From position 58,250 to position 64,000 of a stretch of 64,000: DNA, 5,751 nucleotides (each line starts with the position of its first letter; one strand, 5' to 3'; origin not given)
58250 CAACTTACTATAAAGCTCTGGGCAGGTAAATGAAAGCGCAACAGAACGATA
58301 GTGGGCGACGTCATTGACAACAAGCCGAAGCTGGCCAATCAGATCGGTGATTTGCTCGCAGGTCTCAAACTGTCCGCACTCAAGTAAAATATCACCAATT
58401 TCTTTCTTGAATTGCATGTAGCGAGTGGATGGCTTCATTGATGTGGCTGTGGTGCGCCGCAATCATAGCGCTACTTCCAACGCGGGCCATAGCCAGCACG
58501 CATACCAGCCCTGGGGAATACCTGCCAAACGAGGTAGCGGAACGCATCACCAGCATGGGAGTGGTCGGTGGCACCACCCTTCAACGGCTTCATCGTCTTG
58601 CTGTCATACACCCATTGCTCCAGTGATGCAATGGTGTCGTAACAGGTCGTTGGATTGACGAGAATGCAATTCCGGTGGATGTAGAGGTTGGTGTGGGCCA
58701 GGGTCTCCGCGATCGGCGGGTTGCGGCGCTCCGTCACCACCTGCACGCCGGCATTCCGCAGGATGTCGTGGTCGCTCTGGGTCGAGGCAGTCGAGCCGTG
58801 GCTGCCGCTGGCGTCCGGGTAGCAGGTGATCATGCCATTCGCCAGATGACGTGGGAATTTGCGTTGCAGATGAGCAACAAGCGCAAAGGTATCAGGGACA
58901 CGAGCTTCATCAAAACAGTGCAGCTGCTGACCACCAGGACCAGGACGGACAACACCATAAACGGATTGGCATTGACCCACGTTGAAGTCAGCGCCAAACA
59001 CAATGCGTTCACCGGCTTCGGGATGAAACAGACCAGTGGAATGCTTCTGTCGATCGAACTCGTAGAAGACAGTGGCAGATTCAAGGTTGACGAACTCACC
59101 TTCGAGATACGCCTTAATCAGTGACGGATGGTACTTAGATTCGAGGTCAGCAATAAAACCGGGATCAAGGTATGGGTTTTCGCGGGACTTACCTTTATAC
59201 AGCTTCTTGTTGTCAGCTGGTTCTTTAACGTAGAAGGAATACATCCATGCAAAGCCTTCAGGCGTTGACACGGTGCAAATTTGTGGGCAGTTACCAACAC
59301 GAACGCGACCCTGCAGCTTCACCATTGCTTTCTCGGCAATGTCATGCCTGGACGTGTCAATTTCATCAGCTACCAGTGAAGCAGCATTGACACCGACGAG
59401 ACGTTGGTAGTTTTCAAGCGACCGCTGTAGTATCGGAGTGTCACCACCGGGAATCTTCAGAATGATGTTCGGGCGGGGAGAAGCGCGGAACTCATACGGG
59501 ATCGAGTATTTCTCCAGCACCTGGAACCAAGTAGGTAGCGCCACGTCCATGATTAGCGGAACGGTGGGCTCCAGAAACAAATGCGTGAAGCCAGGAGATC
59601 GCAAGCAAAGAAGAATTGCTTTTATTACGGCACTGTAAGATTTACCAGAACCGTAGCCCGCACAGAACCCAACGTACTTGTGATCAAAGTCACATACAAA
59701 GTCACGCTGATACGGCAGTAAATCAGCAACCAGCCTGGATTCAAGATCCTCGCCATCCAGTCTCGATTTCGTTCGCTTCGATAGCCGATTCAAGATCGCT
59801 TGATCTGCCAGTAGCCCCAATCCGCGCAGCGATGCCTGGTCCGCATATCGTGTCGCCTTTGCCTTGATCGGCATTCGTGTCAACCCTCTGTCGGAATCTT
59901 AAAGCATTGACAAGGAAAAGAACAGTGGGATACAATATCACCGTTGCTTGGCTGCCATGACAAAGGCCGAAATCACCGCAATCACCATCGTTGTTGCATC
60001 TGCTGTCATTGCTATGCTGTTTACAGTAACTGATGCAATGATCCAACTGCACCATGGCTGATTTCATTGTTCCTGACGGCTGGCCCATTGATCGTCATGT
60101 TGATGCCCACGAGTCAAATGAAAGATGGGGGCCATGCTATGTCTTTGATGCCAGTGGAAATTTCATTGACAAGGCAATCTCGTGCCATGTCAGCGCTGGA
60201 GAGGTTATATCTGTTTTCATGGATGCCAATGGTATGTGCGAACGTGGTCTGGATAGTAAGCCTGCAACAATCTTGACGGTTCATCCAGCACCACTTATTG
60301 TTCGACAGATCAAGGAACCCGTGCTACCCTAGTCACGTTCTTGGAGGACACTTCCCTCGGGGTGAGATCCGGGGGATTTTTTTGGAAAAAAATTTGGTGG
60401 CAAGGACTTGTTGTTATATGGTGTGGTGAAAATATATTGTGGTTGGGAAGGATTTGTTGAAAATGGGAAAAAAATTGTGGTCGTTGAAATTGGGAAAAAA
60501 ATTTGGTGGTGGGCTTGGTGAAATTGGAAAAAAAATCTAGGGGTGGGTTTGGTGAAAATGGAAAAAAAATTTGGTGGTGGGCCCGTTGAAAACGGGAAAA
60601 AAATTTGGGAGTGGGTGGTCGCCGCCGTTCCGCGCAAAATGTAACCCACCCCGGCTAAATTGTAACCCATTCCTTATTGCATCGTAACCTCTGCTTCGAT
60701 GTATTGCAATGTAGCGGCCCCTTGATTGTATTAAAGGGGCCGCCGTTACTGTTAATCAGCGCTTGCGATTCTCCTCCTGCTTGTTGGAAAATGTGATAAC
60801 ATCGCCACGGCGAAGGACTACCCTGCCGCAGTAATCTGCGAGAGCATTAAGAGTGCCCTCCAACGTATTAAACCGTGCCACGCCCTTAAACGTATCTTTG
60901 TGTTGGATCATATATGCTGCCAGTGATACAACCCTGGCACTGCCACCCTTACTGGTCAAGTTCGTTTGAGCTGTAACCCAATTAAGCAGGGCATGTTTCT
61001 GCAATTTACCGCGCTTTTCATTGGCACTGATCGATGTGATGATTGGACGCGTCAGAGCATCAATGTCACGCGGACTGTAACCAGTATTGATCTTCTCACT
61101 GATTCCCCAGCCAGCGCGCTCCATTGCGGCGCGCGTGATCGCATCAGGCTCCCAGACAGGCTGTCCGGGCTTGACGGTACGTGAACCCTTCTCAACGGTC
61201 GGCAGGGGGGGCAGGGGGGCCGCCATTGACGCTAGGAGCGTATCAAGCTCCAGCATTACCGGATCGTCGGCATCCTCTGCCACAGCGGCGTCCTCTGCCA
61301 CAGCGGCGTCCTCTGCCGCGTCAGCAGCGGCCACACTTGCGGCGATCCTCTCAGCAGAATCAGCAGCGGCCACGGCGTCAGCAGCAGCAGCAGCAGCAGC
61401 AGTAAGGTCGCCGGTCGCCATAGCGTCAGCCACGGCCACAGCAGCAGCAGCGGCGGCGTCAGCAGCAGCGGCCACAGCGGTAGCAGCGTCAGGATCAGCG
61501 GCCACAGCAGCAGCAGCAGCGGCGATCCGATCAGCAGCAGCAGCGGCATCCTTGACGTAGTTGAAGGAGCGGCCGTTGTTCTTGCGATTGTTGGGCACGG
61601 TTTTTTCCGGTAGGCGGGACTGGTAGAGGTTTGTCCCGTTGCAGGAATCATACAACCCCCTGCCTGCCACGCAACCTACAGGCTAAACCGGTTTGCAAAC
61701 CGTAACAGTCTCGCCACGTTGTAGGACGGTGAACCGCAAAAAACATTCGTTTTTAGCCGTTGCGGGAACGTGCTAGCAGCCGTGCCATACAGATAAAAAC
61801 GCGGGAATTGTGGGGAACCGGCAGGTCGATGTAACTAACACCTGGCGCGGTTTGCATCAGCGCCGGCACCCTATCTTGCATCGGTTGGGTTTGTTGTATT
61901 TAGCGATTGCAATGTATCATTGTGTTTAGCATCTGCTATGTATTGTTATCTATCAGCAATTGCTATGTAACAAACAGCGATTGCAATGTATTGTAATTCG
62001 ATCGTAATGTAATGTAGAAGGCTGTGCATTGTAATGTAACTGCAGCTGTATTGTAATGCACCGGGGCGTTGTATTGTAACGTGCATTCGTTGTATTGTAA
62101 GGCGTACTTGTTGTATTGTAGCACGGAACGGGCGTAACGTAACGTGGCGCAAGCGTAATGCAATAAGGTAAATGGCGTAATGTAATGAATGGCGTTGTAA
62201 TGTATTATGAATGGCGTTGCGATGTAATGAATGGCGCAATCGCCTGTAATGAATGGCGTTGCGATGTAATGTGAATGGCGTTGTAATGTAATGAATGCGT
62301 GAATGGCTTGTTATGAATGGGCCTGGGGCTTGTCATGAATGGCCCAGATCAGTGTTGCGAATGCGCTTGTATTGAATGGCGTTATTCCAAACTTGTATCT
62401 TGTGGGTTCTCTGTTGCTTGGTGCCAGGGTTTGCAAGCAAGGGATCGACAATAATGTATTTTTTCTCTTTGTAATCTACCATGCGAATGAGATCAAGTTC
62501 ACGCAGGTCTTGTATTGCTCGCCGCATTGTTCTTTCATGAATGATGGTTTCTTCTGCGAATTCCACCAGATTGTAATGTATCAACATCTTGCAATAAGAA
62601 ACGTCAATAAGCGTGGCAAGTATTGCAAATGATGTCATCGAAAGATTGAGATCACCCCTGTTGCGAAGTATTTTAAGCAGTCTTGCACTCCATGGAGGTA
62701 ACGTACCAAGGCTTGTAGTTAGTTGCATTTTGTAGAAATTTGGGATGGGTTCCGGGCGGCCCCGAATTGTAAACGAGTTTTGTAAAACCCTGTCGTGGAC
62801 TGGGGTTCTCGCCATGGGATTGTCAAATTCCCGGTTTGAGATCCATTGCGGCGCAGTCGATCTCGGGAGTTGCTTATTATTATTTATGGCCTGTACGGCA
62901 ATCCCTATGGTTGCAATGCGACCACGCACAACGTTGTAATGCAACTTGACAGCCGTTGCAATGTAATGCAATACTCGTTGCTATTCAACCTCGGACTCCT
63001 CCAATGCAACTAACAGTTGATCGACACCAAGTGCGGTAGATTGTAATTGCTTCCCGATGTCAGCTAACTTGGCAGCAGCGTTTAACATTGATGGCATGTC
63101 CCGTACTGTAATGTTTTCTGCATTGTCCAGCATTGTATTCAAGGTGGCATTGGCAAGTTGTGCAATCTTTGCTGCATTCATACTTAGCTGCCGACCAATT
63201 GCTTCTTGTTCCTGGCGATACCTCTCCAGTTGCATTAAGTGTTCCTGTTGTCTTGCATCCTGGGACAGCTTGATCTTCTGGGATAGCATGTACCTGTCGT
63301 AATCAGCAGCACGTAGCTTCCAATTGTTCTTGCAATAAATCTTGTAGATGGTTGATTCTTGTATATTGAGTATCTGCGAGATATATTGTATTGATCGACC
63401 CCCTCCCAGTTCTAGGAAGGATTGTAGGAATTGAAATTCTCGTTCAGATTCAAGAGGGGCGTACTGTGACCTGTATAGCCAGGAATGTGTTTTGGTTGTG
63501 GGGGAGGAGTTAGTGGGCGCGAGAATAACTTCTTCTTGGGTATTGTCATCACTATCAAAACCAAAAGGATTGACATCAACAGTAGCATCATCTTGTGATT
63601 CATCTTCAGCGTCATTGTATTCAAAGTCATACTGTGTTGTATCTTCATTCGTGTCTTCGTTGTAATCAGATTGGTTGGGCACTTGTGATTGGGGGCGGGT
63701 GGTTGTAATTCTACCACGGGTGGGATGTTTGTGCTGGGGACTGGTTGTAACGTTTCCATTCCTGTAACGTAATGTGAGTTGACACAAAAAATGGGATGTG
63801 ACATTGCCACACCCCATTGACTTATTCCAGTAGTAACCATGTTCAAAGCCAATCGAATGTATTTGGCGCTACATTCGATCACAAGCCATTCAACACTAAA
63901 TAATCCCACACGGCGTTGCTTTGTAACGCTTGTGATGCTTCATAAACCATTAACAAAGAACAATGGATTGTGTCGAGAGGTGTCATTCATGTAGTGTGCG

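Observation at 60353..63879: Locus-level hypothesis: an undescribed DNA-protein machine (pac site, second replicon/centromere, or switch)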

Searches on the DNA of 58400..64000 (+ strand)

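Call 8: search_dna_similar(query=window:58400-64000:+, collection=phages, mode=distant, max_rows=25)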
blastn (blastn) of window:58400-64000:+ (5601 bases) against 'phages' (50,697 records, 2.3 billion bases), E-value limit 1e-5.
Records with a match: 6; places in all: 6; records where one place covers at least 80% of the query: 0.
Best place of each record, by identity: 60-80% 6.
By first word of the organism name: Listeria 4; Escherichia 2.
By host as written in the record: Listeria monocytogenes 4; Escherichia coli O18:K1:H7 2.
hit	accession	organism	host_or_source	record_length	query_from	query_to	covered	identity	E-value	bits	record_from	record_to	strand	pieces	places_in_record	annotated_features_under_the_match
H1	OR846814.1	Listeria phage LM 4-11-1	Listeria monocytogenes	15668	2866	3151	5%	66.8%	8e-11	77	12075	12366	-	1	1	record has no annotation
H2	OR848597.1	Listeria phage LM 4-14-1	Listeria monocytogenes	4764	2866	3151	5%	66.8%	8e-11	77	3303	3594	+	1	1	record has no annotation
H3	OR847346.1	Listeria phage LM 4-11-1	Listeria monocytogenes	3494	2866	3152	5%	66.4%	1e-7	67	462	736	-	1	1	record has no annotation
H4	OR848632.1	Listeria phage LM 4-14-1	Listeria monocytogenes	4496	2866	3152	5%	66.4%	1e-7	67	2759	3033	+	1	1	record has no annotation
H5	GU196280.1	Escherichia phage K1ind2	Escherichia coli O18:K1:H7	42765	643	721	1%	78.5%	1e-7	67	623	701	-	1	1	putative terminase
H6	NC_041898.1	Escherichia phage K1ind2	Escherichia coli O18:K1:H7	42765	643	721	1%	78.5%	1e-7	67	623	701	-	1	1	terminase large subunit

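Call 40: search_rna_families(source=window, start=59800, end=64000, threshold=evalue, max_evalue=1)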
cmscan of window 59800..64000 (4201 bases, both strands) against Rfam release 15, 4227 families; matches with E-value up to 1: 1.
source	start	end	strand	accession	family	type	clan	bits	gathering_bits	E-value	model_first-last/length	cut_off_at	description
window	61395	61567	-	RF01390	isrG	Gene; sRNA;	-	21.3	100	0.0082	1-279/279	no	isrG Hfq binding RNA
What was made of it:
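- On Known RNA families (Rfam): The only match is a sub-threshold isrG hit in the Ala-codon repeats (21 bits against a gathering score of 100; call 40).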

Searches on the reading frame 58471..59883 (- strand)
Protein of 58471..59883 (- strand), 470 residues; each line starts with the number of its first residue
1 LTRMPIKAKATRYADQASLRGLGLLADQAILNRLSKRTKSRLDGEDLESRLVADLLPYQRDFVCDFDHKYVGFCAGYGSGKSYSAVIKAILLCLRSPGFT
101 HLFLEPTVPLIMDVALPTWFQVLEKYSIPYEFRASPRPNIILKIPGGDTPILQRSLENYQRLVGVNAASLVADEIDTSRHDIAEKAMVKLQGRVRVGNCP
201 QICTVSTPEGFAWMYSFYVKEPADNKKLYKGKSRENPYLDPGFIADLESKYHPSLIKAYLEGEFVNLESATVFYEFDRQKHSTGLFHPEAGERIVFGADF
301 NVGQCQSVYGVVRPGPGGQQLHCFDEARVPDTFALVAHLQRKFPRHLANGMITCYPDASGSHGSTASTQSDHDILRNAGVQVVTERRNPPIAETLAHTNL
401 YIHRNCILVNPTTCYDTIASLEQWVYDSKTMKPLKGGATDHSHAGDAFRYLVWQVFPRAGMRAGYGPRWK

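Call 6: search_protein_families(library=pfam, proteins=[window:58471-59883:-], max_evalue=1)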
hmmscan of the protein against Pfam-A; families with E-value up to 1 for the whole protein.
window:58471-59883:- (470 aa): 3 families
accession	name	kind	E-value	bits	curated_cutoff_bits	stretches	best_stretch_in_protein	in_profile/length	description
PF03237.21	Terminase_6N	-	2.2e-08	34.5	22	1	75-278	4-213/215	Terminase large subunit, T4likevirus-type, N-terminal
PF00270.35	DEAD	-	0.016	15.4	26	1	71-195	17-146/167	DEAD/DEAH box helicase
PF04466.19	Terminase_3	-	0.16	11.9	23.2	1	73-252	7-188/201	Phage terminase large subunit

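Call 7: search_protein_families(library=phrogs, proteins=[window:58471-59883:-], max_evalue=1)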
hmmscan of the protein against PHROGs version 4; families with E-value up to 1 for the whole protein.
window:58471-59883:- (470 aa): 6 families
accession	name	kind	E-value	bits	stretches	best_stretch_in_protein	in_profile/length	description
phrog_2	-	head and packaging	4.4e-34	119.3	1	49-459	261-596/807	terminase large subunit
phrog_10250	-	head and packaging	1.7e-24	87.8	1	249-458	3-218/228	terminase large subunit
phrog_38319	-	unknown function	6e-24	85.9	1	64-306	14-265/271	-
phrog_3717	-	head and packaging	0.0045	17.5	1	212-304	169-262/277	terminase large subunit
phrog_6672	-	head and packaging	0.0095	16.5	1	396-461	69-135/145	terminase large subunit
phrog_979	-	head and packaging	0.27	10.8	1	44-112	143-209/642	terminase large subunit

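Call 48: search_dna_similar(query=window:58471-59883:-, collection=phages, mode=protein, max_rows=15, max_evalue=1e-10)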
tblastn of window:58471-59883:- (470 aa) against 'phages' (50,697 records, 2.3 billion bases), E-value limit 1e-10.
Records with a match: 871; places in all: 875; records where one place covers at least 80% of the query: 832.
Best place of each record, by identity: <60% 871.
By first word of the organism name: Salmonella 366; Escherichia 262; Klebsiella 55; Vibrio 55; Pseudomonas 27; Serratia 13; Kagunavirus 11; Pectobacterium 7; Rhizobium 7; Shigella 6; and 31 more.
By host as written in the record: Escherichia coli 145; - 55; Salmonella enterica 54; Salmonella enterica subsp. enterica serovar Enteritidis 53; Salmonella enterica subsp. enterica serovar Typhimurium 49; Salmonella sp. 37; Salmonella enterica subsp. enterica serovar Enteritidis PT1 20; Klebsiella pneumoniae 15; and 216 more.
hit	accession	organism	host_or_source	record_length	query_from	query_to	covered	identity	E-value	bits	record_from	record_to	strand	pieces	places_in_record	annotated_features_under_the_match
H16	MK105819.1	Synechococcus phage S-H1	Synechococcus sp. WH 7803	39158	28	466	93%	38.7%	4e-82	282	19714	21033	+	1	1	terminase | hypothetical protein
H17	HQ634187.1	Cyanophage KBS-S-2A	Synechococcus sp. WH7803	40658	53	468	89%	39.6%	6e-79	273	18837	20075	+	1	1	phage terminase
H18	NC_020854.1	Cyanophage KBS-S-2A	Synechococcus sp. WH7803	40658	53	468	89%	39.6%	6e-79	273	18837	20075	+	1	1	phage terminase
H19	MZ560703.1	Salmonella phage vB_SalS_TU03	Salmonella sp.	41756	55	459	86%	37.7%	2e-71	251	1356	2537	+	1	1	terminase large subunit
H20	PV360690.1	Salmonella phage PK1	Salmonella enterica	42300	55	459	86%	37.7%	2e-71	251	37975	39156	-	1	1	terminase large subunit protein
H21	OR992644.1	Escherichia phage EP-B-K_E2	Escherichia coli (EPEC)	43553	55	459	86%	37.7%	2e-71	251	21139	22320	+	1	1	record has no annotation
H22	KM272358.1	Salmonella phage LSPA1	Salmonella paratyphi A CMCC50973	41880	55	459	86%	37.7%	6e-71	250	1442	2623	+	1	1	terminase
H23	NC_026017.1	Salmonella phage LSPA1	Salmonella paratyphi A CMCC50973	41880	55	459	86%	37.7%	6e-71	250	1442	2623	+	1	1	terminase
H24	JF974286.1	Prochlorococcus phage MED4-184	Prochlorococcus MED4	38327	42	464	90%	35.8%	8e-72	253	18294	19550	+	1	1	hypothetical protein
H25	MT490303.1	Prochlorococcus phage P-HS2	Prochlorococcus marinus subsp. pastoris ...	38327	42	464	90%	35.8%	8e-72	253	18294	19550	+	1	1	hypothetical protein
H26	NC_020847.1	Prochlorococcus phage MED4-184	Prochlorococcus MED4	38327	42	464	90%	35.8%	8e-72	253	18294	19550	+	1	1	terminase large subunit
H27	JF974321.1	Cyanophage MED4-117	Prochlorococcus MED4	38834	42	464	90%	35.8%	8e-72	253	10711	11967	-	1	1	terminase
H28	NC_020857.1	Cyanophage MED4-117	Prochlorococcus MED4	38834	42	464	90%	35.8%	8e-72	253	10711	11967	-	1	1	terminase large subunit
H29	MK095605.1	Pantoea phage vB_PagS_MED16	Pantoea agglomerans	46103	32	457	91%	35.0%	1e-63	229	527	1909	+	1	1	terminase large subunit | terminase small subunit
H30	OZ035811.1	Dhillonvirus LM40P1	-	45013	54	457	86%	36.8%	6e-71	250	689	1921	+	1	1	record has no annotation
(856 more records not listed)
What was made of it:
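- TerL is nearest to cyanosiphoviruses and to Jersey- and Dhillon-like phages (call 48).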

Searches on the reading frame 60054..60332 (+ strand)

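Call 6: search_protein_families(library=pfam, proteins=[window:60054-60332:+], max_evalue=1)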
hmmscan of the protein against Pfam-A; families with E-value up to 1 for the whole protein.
window:60054-60332:+ (92 aa): 1 family
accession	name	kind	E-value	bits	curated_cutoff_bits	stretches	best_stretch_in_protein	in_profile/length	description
PF13667.11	ThiC-associated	-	0.066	13.5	27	1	19-49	35-65/81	ThiC-associated domain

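Call 7: search_protein_families(library=phrogs, proteins=[window:60054-60332:+], max_evalue=1)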
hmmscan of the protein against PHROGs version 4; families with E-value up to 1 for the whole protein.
window:60054-60332:+ (92 aa): 1 family
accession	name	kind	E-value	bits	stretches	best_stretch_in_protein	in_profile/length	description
phrog_27936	-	unknown function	0.39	11.8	1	31-57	32-56/80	-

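Call 80: search_protein_families(library=ncbifam, proteins=[window:60054-60332:+], max_evalue=1)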
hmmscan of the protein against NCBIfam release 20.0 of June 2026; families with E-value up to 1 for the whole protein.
window:60054-60332:+ (92 aa): 0 families

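Call 106: search_protein_families(library=padloc, proteins=[window:60054-60332:+], max_evalue=0.1)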
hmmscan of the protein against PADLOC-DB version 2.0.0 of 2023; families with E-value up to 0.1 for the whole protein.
window:60054-60332:+ (92 aa): 0 families
